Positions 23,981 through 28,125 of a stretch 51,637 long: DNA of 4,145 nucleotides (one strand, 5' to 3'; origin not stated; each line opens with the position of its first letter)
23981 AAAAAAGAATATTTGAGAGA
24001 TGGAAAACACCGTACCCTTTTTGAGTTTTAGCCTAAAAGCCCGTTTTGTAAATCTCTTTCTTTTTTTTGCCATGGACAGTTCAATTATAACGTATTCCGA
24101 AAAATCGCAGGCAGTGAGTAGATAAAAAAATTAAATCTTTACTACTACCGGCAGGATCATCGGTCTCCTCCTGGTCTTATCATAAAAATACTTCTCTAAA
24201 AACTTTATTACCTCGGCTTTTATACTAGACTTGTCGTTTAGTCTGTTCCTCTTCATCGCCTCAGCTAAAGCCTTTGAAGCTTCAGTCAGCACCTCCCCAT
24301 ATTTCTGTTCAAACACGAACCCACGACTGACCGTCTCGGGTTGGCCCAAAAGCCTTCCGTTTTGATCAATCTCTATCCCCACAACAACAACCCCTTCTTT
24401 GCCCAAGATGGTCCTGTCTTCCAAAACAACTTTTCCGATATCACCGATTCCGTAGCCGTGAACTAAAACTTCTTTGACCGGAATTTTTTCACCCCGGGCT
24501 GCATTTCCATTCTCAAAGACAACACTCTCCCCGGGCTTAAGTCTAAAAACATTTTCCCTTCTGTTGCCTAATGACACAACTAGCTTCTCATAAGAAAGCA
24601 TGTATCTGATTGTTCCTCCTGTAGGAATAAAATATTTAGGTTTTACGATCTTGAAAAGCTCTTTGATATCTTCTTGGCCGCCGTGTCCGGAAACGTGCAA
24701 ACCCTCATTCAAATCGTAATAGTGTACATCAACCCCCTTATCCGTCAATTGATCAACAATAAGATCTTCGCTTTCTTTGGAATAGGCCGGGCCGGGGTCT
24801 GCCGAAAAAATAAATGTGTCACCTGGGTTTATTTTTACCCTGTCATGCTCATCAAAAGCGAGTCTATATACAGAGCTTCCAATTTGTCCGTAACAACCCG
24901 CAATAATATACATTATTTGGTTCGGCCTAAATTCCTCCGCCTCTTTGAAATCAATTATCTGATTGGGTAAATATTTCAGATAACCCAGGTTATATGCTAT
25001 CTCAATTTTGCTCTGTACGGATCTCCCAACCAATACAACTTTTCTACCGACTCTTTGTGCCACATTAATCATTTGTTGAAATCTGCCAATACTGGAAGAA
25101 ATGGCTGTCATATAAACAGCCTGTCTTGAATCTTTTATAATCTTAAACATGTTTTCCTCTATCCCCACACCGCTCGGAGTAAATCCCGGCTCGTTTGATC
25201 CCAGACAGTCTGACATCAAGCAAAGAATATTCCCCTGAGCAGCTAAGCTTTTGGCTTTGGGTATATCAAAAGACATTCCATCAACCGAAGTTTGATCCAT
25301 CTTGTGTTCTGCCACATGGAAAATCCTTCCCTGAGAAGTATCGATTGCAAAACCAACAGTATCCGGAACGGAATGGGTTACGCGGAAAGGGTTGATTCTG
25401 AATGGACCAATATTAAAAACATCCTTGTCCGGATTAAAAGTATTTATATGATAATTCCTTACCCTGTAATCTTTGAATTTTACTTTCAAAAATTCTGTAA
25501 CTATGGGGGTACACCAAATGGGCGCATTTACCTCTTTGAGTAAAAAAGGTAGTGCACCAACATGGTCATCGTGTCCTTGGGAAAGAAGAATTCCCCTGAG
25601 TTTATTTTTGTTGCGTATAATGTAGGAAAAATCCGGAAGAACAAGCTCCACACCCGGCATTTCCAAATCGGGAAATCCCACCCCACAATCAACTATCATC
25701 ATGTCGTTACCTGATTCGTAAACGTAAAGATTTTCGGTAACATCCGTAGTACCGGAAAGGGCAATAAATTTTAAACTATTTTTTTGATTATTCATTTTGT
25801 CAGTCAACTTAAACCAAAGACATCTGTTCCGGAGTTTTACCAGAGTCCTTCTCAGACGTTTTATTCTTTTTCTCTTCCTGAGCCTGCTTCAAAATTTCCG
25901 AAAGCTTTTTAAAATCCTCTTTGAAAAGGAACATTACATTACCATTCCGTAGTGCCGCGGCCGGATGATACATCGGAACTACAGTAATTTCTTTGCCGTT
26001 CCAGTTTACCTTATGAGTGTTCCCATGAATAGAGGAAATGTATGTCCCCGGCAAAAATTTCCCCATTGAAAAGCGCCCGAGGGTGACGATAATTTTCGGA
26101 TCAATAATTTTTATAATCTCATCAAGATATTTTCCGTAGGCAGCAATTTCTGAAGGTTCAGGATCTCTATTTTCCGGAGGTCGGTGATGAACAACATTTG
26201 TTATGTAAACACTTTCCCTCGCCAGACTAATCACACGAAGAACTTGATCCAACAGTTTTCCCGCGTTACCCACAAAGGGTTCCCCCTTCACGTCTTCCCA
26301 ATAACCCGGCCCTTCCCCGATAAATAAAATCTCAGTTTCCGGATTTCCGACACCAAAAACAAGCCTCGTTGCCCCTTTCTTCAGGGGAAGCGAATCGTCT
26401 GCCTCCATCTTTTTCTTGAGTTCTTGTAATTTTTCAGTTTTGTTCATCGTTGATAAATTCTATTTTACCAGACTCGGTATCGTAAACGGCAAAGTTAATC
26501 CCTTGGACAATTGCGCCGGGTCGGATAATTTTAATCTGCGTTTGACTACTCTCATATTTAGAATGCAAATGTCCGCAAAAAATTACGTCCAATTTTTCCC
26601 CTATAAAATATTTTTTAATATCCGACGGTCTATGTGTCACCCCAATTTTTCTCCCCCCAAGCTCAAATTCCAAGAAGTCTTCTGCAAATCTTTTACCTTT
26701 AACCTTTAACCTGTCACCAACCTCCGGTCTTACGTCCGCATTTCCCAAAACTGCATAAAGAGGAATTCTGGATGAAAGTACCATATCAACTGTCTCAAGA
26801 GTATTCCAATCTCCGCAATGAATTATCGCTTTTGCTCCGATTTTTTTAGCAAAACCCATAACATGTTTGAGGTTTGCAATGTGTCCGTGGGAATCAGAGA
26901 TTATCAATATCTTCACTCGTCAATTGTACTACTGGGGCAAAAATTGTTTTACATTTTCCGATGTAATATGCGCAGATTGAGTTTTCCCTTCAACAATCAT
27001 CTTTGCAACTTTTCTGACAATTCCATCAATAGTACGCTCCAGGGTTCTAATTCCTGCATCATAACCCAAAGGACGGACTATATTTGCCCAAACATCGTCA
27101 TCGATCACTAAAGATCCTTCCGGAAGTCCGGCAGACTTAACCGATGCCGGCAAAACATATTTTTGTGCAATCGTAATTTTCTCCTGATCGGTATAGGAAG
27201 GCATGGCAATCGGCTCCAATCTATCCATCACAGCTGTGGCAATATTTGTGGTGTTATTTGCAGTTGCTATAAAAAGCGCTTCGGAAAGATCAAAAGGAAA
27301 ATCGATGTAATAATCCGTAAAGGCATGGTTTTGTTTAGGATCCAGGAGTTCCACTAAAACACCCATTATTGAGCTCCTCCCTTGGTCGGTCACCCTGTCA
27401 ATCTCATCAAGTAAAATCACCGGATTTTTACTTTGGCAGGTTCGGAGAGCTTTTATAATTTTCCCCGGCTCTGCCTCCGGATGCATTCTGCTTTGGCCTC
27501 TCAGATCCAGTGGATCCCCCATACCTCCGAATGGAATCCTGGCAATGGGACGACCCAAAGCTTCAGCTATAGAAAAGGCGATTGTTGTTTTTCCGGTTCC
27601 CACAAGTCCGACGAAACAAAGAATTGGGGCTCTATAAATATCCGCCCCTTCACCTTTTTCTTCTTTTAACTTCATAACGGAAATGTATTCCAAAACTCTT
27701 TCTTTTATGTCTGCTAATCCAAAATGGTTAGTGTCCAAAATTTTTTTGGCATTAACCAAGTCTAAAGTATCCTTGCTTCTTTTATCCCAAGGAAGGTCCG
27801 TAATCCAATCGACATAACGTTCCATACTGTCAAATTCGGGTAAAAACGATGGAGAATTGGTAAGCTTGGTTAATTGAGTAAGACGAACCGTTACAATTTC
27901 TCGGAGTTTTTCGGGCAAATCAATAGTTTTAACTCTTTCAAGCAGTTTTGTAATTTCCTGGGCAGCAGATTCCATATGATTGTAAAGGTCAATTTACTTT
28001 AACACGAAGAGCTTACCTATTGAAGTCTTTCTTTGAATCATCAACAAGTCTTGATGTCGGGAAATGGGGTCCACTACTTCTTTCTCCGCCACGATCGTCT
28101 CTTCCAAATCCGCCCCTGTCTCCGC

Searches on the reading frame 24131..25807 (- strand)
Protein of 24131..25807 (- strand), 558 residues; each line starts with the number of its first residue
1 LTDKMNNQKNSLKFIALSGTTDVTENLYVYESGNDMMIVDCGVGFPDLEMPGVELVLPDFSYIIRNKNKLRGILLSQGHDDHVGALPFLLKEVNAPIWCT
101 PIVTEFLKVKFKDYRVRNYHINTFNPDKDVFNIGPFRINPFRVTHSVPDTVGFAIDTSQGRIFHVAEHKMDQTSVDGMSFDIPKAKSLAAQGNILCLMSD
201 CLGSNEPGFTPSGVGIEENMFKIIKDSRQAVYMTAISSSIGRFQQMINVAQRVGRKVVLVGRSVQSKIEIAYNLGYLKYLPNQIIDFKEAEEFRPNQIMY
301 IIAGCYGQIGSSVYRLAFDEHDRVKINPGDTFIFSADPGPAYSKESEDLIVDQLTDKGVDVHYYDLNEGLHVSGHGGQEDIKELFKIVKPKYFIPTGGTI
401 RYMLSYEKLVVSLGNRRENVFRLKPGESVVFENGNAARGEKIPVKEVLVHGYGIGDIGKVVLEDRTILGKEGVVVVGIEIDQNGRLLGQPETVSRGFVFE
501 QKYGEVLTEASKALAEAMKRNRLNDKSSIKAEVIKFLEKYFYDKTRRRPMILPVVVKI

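Call 5: search_protein_families(library=pfam, proteins=[window:24131-25807:-], max_evalue=0.001)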
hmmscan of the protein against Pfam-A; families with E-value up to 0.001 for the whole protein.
window:24131-25807:- (558 aa): 5 families
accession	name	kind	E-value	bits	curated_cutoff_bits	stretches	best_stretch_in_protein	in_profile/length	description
PF22505.1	RNase_J_b_CASP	-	2.8e-26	92.2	27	1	231-345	4-118/126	Ribonuclease J, beta-CASP domain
PF17770.6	RNase_J_C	-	4.1e-22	79.5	23.8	1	461-558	1-102/102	Ribonuclease J C-terminal domain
PF12706.13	Lactamase_B_2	-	2.2e-09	37.6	27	1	66-166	27-141/200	Beta-lactamase superfamily domain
PF00753.33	Lactamase_B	-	2e-06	28.4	22.7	1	23-115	4-89/196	Metallo-beta-lactamase superfamily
PF07521.17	RMMBL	-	9.6e-06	25.9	21.6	1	370-414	12-57/63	Zn-dependent metallo-hydrolase RNA specificity domain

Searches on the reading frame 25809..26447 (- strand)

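Call 5: search_protein_families(library=pfam, proteins=[window:25809-26447:-], max_evalue=0.001)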
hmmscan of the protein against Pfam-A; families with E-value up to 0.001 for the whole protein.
window:25809-26447:- (212 aa): 1 family
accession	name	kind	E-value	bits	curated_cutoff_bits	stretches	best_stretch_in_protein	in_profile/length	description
PF03167.25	UDG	-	1.1e-31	110.3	24.3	1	31-181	1-135/141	Uracil DNA glycosylase superfamily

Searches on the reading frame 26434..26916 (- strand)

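Call 5: search_protein_families(library=pfam, proteins=[window:26434-26916:-], max_evalue=0.001)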
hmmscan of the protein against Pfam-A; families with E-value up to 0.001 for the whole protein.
window:26434-26916:- (160 aa): 2 families
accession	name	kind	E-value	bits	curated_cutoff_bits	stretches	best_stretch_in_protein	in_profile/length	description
PF12850.12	Metallophos_2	-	1.1e-24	87.7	27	1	1-146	1-150/154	Calcineurin-like phosphoesterase superfamily domain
PF00149.33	Metallophos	-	2.5e-10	41.6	21.5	1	1-81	1-97/191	Calcineurin-like phosphoesterase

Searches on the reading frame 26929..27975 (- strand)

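Call 5: search_protein_families(library=pfam, proteins=[window:26929-27975:-], max_evalue=0.001)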
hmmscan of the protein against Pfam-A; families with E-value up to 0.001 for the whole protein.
window:26929-27975:- (348 aa): 4 families
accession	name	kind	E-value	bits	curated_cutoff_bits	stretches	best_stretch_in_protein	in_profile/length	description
PF00004.35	AAA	-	2.4e-16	60.8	21.2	1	119-255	1-125/131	ATPase family associated with various cellular activities (AAA)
PF22667.2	Lon_lid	-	1.6e-11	44.1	27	1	280-333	1-54/57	Lon protease AAA+ ATPase lid domain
PF07728.20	AAA_5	-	3.2e-08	34.1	22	1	119-243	2-125/139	AAA domain (dynein-related subfamily)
PF13401.12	AAA_22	-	0.00031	21.5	27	0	115-212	4-109/130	AAA domain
